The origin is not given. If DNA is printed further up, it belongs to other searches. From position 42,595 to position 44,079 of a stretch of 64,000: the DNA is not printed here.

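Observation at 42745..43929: PqqD-like (RiPP-recognition-type) domain fused to an HprK-like kinase, coupled to the last gene of a polysaccharide operon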

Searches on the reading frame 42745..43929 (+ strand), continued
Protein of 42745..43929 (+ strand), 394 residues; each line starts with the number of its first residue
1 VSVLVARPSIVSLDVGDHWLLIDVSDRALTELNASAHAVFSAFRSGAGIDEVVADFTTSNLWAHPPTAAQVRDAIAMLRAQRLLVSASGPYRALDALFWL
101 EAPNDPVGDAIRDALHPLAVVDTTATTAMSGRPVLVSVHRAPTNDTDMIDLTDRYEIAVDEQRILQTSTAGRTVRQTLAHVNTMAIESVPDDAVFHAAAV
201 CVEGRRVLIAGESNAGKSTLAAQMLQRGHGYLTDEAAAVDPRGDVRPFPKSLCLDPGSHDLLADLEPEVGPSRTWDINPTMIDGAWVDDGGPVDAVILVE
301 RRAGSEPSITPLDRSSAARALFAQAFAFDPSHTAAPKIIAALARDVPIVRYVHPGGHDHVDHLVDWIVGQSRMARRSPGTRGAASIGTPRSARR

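Call 16: find_encoding_contigs(protein=P0054, flank=10000, max_places=1)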
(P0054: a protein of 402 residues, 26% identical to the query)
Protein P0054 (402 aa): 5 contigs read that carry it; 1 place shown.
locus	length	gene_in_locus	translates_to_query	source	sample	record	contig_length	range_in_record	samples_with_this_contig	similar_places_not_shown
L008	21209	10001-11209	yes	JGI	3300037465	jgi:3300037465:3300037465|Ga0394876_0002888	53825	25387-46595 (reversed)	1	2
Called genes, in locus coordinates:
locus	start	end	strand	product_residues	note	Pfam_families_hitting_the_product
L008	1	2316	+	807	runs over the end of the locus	PF00989:PAS (faint), PF08448:PAS_4 (faint), PF13188:PAS_8 (faint), PF12860:PAS_7, PF00512:HisKA, PF02518:HATPase_c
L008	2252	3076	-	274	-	PF01551:Peptidase_M23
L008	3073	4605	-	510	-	PF13742:tRNA_anti_2, PF01336:tRNA_anti-codon, PF02601:Exonuc_VII_L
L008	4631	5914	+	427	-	PF02844:GARS_N, PF01071:GARS_A, PF02843:GARS_C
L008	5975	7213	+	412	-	PF08448:PAS_4 (faint), PF00563:EAL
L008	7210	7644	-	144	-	PF00383:dCMP_cyt_deam_1, PF14437:MafB19-deam, PF14439:Bd3614-deam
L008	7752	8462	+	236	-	PF07722:Peptidase_C26, PF00117:GATase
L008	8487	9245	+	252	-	PF01479:S4, PF00849:PseudoU_synth_2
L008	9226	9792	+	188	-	PF03602:Cons_hypoth95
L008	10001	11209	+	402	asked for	PF05402:PqqD, PF27840:ScmC (weak), PF07475:Hpr_kinase_C (weak)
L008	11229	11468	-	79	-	-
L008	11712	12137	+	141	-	PF13279:4HBT_2, PF03061:4HBT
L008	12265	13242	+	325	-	PF03480:DctP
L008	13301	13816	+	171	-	PF04290:DctQ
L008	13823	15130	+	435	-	PF06808:DctM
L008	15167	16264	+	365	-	PF01266:DAO, PF13450:NAD_binding_8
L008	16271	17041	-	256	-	PF00106:adh_short, PF23441:SDR (weak), PF08659:KR, PF13561:adh_short_C2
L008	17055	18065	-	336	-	PF02558:ApbA, PF08546:ApbA_C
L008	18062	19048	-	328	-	PF01112:Asparaginase_2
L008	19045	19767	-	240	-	PF02633:Creatininase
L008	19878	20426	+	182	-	PF22381:Staph_reg_Sar_Rot, PF01047:MarR (weak), PF12802:MarR_2, PF13463:HTH_27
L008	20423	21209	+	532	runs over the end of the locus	PF00496:SBP_bac_5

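Call 18: find_encoding_contigs(protein=P0003, flank=10000, max_places=1)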
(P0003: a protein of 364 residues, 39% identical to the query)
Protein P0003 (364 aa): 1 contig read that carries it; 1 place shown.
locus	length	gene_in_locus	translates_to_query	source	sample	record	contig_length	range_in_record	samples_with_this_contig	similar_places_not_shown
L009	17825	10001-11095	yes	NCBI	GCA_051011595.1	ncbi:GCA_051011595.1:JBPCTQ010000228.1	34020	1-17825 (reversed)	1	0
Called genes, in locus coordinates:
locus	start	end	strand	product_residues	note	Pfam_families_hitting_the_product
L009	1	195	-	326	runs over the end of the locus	PF01073:3Beta_HSD, PF01370:Epimerase, PF02719:Polysacc_synt_2, PF04321:RmlD_sub_bind, PF13460:NAD_binding_10 (weak), PF16363:GDP_Man_Dehyd, PF07993:NAD_binding_4 (weak)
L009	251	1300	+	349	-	PF00534:Glycos_transf_1, PF13692:Glyco_trans_1_4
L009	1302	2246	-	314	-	PF13527:Acetyltransf_9, PF00583:Acetyltransf_1 (weak), PF13673:Acetyltransf_10 (faint), PF13508:Acetyltransf_7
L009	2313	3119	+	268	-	PF01522:Polysacc_deac_1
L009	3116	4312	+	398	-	PF13477:Glyco_trans_4_2, PF13439:Glyco_transf_4, PF13579:Glyco_trans_4_4, PF20706:GT4-conflict, PF00534:Glycos_transf_1, PF13692:Glyco_trans_1_4, PF13524:Glyco_trans_1_2 (weak)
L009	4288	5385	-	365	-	PF13439:Glyco_transf_4, PF13579:Glyco_trans_4_4, PF20706:GT4-conflict (faint), PF00534:Glycos_transf_1, PF13692:Glyco_trans_1_4, PF13524:Glyco_trans_1_2 (weak)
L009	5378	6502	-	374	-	PF01041:DegT_DnrJ_EryC1, PF00155:Aminotran_1_2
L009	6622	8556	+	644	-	PF13614:AAA_31 (faint), PF00448:SRP54 (weak), PF01656:CbiA (weak)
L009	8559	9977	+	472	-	-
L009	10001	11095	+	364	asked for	PF05402:PqqD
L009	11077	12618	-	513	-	PF13185:GAF_2 (faint), PF13487:HD_5 (weak), PF01590:GAF (weak), PF00990:GGDEF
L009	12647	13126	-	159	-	-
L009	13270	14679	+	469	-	PF01134:GIDA (weak), PF01266:DAO (faint), PF03486:HI0933_like (faint), PF07992:Pyr_redox_2, PF12831:FAD_oxidored (weak), PF13738:Pyr_redox_3, PF00070:Pyr_redox, PF02852:Pyr_redox_dim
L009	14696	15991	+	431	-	PF00364:Biotin_lipoyl, PF25984:BSH_YknX (faint), PF25997:BSH_YhbJ (faint), PF02817:E3_binding, PF00198:2-oxoacid_dh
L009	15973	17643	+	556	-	PF21948:LplA-B_cat, PF16881:LIAS_N (weak), PF04055:Radical_SAM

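Call 19: find_encoding_contigs(protein=P0013, flank=10000, max_places=1)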
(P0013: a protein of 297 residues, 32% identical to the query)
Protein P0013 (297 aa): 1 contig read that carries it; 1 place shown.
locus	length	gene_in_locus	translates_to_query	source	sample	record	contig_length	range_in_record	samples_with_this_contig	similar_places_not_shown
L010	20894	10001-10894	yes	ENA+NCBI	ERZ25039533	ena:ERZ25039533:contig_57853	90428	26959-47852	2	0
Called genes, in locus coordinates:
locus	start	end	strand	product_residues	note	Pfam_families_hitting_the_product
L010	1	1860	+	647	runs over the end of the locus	-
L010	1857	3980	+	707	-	PF00535:Glycos_transf_2, PF13439:Glyco_transf_4 (weak), PF13692:Glyco_trans_1_4 (weak), PF00534:Glycos_transf_1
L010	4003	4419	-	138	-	-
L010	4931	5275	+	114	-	-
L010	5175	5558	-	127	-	-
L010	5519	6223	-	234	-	-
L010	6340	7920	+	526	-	-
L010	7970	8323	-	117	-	-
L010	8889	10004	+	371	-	PF14907:NTP_transf_5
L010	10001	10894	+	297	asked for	PF27840:ScmC (weak)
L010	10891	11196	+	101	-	PF05402:PqqD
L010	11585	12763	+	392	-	-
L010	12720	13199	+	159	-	PF13524:Glyco_trans_1_2 (weak), PF13692:Glyco_trans_1_4, PF00534:Glycos_transf_1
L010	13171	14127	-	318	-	PF00535:Glycos_transf_2, PF13641:Glyco_tranf_2_3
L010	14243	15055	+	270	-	PF00685:Sulfotransfer_1, PF13469:Sulfotransfer_3 (weak)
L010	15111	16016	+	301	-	-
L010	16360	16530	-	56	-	-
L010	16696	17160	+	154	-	-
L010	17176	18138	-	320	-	PF01370:Epimerase, PF16363:GDP_Man_Dehyd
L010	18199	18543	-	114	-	-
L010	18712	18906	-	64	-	PF00535:Glycos_transf_2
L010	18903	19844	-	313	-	PF03721:UDPG_MGDP_dh_N, PF03720:UDPG_MGDP_dh_C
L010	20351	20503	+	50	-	-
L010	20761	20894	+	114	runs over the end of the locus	-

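Call 24: predict_structure(alignment_id=A1)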
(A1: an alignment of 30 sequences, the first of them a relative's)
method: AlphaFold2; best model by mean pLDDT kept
length: 394 residues; sequences in the alignment: 30
mean_pLDDT: 90.2   pTM: 0.85
mean pLDDT of the five models: 90.2, 89.2, 88.9, 88.0, 87.9
residues with pLDDT >= 90: 300; 70-90: 58; 50-70: 32; < 50: 4
segments of 3 or more residues with pLDDT < 50: none
pLDDT, mean of each block of 10 residues (from residue 1): 89 92 93 92 90 91 90 95 93 95 93 94 68 91 68 87 90 94 95 98 98 96 96 97 97 94 84 87 95 98 96 98 94 95 98 92 95 70 51 54
secondary structure, 60 per line:
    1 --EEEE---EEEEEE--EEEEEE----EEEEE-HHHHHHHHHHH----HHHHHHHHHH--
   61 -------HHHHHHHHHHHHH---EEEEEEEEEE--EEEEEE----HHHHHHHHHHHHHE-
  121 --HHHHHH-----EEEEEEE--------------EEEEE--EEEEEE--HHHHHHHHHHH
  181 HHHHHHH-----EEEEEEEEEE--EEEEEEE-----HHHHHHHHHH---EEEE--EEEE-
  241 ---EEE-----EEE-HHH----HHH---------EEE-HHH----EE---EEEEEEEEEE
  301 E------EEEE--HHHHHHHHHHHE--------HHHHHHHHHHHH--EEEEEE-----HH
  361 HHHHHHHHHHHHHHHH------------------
elements in order: E3-6 E10-15 E18-23 E28-32 H34-44 H49-58 H68-80 E84-93 E96-101 H106-118 H123-128 E134-140 E155-159 E162-167 H170-187 E193-202 E205-211 H217-226 E230-233 E236-239 E244-246 E252-254 E275-277 E291-301 E308-311 H314-324 H334-345 E348-353 H359-376

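Call 27: fold_search(model_id=the predicted structure, library=pdb)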
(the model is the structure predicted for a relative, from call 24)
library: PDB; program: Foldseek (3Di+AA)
matches with E <= 10: 557; with E <= 0.001: 59
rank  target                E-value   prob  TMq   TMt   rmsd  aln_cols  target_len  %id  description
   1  1kkl_C                1.1e-06  1.00  0.25  0.51   8.7       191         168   17  L.casei HprK/P in complex with B.subtilis HPr (released 2002-08-28)
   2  1kkl_B                1.6e-06  1.00  0.24  0.50   8.4       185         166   17  L.casei HprK/P in complex with B.subtilis HPr (released 2002-08-28)
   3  3tqf_B                1.6e-06  1.00  0.24  0.53   6.0       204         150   15  Structure of the Hpr(Ser) kinase/phosphatase from Coxiella burnetii (released 2011-09-21)
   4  9a4u_A                1.6e-06  1.00  0.38  0.29  16.3       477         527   11  Integrative model of PCKA-QOX2 by crosslinking MS and deep learning (released 2024-09-18)
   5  1kkl_A                2.3e-06  1.00  0.24  0.50   8.5       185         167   17  L.casei HprK/P in complex with B.subtilis HPr (released 2002-08-28)
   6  1jb1                  2.7e-06  1.00  0.24  0.52   8.6       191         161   15  Lactobacillus casei HprK/P Bound to Phosphate (released 2001-08-08)
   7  1kkm_A                3.0e-06  1.00  0.25  0.50   8.7       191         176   17  L.casei HprK/P in complex with B.subtilis P-Ser-HPr (released 2002-08-28)
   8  6asn                  4.0e-06  1.00  0.36  0.28  11.0       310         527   13  E. coli phosphoenolpyruvate carboxykinase K212I F216V mutant bound to methanesulfonate (released 2018-08-29)
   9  2qmh_B                4.2e-06  1.00  0.26  0.52   6.0       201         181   18  structure of V267F mutant HprK/P (released 2007-09-18)
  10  1kkm_B                4.5e-06  1.00  0.24  0.48   8.3       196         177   18  L.casei HprK/P in complex with B.subtilis P-Ser-HPr (released 2002-08-28)
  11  1ayl                  4.5e-06  1.00  0.41  0.31  15.7       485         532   10  PHOSPHOENOLPYRUVATE CARBOXYKINASE (released 1997-01-11)
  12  1kkm_C                5.3e-06  1.00  0.23  0.46   9.2       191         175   17  L.casei HprK/P in complex with B.subtilis P-Ser-HPr (released 2002-08-28)
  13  6crt                  5.3e-06  1.00  0.34  0.27  18.4       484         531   12  Arg65Gln Mutagenic E.coli PCK (released 2018-04-04)
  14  2pc9_D                6.3e-06  1.00  0.45  0.36  12.2       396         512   12  Crystal Structure Of ATP-Dependent Phosphoenolpyruvate Carboxykinase From Thermus thermophilus HB8 (released 2007-10-02)
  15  1ylh                  6.6e-06  1.00  0.35  0.27   7.3       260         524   13  Crystal Structure of Phosphoenolpyruvate Carboxykinase from Actinobaccilus succinogenes in Complex with Manganese and Py (released 2005-06-28)
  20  2qmh_J                8.8e-06  1.00  0.25  0.47   8.5       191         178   17  structure of V267F mutant HprK/P (released 2007-09-18)
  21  2qmh_H                9.3e-06  1.00  0.25  0.49  10.1       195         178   17  structure of V267F mutant HprK/P (released 2007-09-18)
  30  2qmh_A                1.5e-05  1.00  0.24  0.50   8.7       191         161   16  structure of V267F mutant HprK/P (released 2007-09-18)
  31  2qmh_K                1.5e-05  1.00  0.24  0.50   8.7       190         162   15  structure of V267F mutant HprK/P (released 2007-09-18)
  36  3tqf_A                1.7e-05  1.00  0.24  0.49   6.0       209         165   15  Structure of the Hpr(Ser) kinase/phosphatase from Coxiella burnetii (released 2011-09-21)
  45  2qmh_E                5.8e-05  1.00  0.27  0.58   5.4       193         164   16  structure of V267F mutant HprK/P (released 2007-09-18)
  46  2qmh_G                5.8e-05  1.00  0.24  0.54   8.8       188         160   15  structure of V267F mutant HprK/P (released 2007-09-18)
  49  2qmh_C                1.8e-04  1.00  0.25  0.55   8.2       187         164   16  structure of V267F mutant HprK/P (released 2007-09-18)
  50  5v1v_A                2.1e-04  1.00  0.19  0.76   2.9        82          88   20  TbiB1 in Complex with the TbiA(alpha) Leader Peptide (released 2018-09-05)
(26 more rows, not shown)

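Call 31: find_related_loci(query=A2, collection=genome_contigs, flank=10000)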
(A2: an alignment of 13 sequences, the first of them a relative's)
Query A2 (394 aa) in genome_contigs; peptide patterns used: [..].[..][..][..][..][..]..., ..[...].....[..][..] (x = any residue, [..] = any of these).
82 stretches matched a pattern; 23 encode a relative of the query (tblastn E <= 1e-3); 23 distinct loci.
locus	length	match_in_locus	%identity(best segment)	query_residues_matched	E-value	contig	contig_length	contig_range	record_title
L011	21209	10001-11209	38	5-394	2e-63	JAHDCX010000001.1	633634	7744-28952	MAG: Acidimicrobiales bacterium isolate MAG-144 RZ_5, whole genome shotgun sequence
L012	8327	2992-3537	39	174-350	1e-31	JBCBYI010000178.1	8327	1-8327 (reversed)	MAG: Actinomycetota bacterium isolate J06656_3 NODE_178_length_8327_cov_5.280970, whole genome shotgun sequence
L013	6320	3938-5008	29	9-353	1e-31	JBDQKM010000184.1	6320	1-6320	MAG: Acidimicrobiales bacterium isolate SFB_27D_19FebDec_coas_23 k141_1926883_length_6320_cov_39.0000, whole genome shot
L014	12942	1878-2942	29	10-353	4e-31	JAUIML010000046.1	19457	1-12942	MAG: Acidimicrobiia bacterium isolate Co_bin.99 NODE_15771_length_19457_cov_0.969736, whole genome shotgun sequence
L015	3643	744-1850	29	10-361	6e-31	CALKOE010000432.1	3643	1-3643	MAG: uncultured Acidimicrobiales bacterium isolate S2_Bin_Bin_210_sub_1 genome assembly, contig: c_000001345616, whole g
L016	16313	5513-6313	30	91-378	4e-30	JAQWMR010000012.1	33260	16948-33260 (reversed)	MAG: Acidimicrobiales bacterium isolate cluster2_bin.157 k141_1088332, whole genome shotgun sequence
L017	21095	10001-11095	28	8-367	4e-29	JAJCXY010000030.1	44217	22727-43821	MAG: Acidimicrobiales bacterium isolate OFTM10 OFTM10_29, whole genome shotgun sequence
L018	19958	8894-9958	28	8-350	6e-29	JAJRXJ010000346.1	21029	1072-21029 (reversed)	MAG: Actinomycetes bacterium isolate Dive96_bin3.143 k141_4648682, whole genome shotgun sequence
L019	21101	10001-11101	29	3-350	9e-29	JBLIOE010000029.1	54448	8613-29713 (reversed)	MAG: Candidatus Aldehydirespiratoraceae bacterium isolate 3300053785_170 Ga0535658_0000729, whole genome shotgun sequenc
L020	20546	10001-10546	38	174-350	2e-28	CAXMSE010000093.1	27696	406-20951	MAG: uncultured Gammaproteobacteria bacterium isolate 07C-BC-St07_bin.28.orig genome assembly, contig: k141_3168983, who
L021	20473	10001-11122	29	8-369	5e-28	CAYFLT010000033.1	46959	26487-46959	MAG TPA_asm: uncultured Candidatus Microthrix sp. isolate ERP019367_co1_114 genome assembly, contig: NODE_839_length_469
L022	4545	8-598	35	174-369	1e-26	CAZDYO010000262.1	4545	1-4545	MAG TPA_asm: uncultured Acidimicrobiales bacterium isolate SRP216583_co1_145 genome assembly, contig: NODE_21541_length_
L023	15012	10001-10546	36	174-350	1e-26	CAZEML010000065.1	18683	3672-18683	MAG TPA_asm: uncultured Candidatus Microthrix sp. isolate SRP135972_co1_54 genome assembly, contig: NODE_3189_length_186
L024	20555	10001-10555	37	174-353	2e-26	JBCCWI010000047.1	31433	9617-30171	MAG: Actinomycetota bacterium isolate P01_E01_bin.9 k141_123921_length_31433_cov_56.0000, whole genome shotgun sequence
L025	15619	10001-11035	31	14-353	7e-26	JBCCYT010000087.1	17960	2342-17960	MAG: Actinomycetota bacterium isolate P01_F01_bin.18 k141_3053933_length_17960_cov_126.6678, whole genome shotgun sequen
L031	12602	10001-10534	32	178-350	2e-16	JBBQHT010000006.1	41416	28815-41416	MAG: Acidimicrobiales bacterium isolate Co_metawrap_885 Cmw_885_k141_26117098_length_41416_cov_10.0000, whole genome sho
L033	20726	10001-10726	28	82-328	6e-15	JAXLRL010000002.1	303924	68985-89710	MAG: Acidimicrobiia bacterium isolate STL-ACT8 C4.45.fa-2, whole genome shotgun sequence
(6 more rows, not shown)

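Call 38: search_protein_representatives(alignment_id=A1)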
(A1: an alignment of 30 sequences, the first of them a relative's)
Query: 30 sequences, 389 profile positions. Proteins with E-value up to 0.001 (for the whole library): 92768; up to 1e-10: 33812; up to 1e-30: 5864. The best 150 are listed.
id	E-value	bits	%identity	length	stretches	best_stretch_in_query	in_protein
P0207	5.6e-125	433.8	-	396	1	7-386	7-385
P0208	2.8e-123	428.2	-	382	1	3-387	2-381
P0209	3.5e-121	421.3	-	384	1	6-386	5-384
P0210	2.5e-117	408.6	-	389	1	1-384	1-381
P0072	1.3e-116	406.2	-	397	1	1-386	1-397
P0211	2.4e-115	402.1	-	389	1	5-386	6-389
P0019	7.8e-115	400.4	-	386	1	2-385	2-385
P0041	6.4e-114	397.4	-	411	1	3-386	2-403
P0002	2.6e-113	395.4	-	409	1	7-387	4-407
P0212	9.2e-112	390.3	-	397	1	10-387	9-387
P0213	9.3e-110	383.7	-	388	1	6-385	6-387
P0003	2.0e-108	379.3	-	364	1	13-387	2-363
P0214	1.8e-101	356.4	-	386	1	7-386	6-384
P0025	1.8e-100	353.1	-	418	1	7-386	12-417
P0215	2.2e-98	346.3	-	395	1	11-386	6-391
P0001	1.0e-96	340.8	-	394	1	11-387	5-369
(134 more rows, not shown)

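Call 39: find_encoding_contigs(protein=P0044, flank=10000, max_places=1)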
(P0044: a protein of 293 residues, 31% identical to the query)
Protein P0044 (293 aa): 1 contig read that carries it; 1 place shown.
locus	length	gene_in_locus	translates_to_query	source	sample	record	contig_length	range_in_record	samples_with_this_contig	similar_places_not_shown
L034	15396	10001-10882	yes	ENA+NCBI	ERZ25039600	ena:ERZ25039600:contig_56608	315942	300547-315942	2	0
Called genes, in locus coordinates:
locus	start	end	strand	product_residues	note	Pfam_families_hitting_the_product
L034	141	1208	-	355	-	PF01522:Polysacc_deac_1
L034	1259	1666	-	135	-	-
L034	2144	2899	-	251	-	-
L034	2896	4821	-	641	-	-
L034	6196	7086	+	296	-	-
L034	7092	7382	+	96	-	PF05402:PqqD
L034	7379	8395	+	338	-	PF14907:NTP_transf_5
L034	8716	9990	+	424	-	-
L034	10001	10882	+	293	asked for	PF27840:ScmC (faint)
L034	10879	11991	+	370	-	PF05402:PqqD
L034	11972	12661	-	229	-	PF00984:UDPG_MGDP_dh, PF03720:UDPG_MGDP_dh_C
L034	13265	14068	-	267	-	-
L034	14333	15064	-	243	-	-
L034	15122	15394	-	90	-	?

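Call 40: find_encoding_contigs(protein=P0067, flank=10000, max_places=1)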
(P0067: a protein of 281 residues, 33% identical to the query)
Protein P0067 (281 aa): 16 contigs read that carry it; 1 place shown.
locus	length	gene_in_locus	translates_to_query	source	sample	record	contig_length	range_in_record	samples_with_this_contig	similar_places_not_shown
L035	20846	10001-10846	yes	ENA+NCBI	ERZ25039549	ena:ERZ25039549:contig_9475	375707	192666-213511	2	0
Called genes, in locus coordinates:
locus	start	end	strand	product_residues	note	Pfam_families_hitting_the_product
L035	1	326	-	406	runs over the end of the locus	PF02771:Acyl-CoA_dh_N, PF02770:Acyl-CoA_dh_M, PF00441:Acyl-CoA_dh_1, PF08028:Acyl-CoA_dh_2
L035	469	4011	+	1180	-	-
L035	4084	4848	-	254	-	PF01135:PCMT, PF13489:Methyltransf_23, PF02353:CMAS, PF01209:Ubie_methyltran, PF13847:Methyltransf_31, PF08241:Methyltransf_11, PF08242:Methyltransf_12, PF13649:Methyltransf_25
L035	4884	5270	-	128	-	-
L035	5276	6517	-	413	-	PF00557:Peptidase_M24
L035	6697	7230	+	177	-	PF13291:ACT_4 (faint), PF13740:ACT_6, PF22629:ACT_AHAS_ss (faint), PF01842:ACT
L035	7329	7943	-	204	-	PF00881:Nitroreductase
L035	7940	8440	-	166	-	PF04828:GFA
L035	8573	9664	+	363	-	PF14907:NTP_transf_5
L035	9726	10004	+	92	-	PF05402:PqqD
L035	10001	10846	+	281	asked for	PF27840:ScmC (faint), PF07475:Hpr_kinase_C (weak)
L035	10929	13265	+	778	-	PF21474:DNApolII_N, PF03104:DNA_pol_B_exo1, PF00136:DNA_pol_B (weak), PF03175:DNA_pol_B_2 (faint), PF00136:DNA_pol_B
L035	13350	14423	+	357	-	PF04909:Amidohydro_2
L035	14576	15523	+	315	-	PF00753:Lactamase_B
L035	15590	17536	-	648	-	PF16177:ACAS_N, PF00501:AMP-binding, PF13193:AMP-binding_C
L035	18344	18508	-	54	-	-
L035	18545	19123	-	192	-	PF13181:TPR_8 (faint), PF13432:TPR_16, PF13176:TPR_7 (faint), PF14559:TPR_19, PF13424:TPR_12 (weak), PF13414:TPR_11 (weak), PF00515:TPR_1, PF07719:TPR_2 (weak), +4 more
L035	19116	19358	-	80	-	-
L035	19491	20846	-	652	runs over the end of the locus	PF00474:SSF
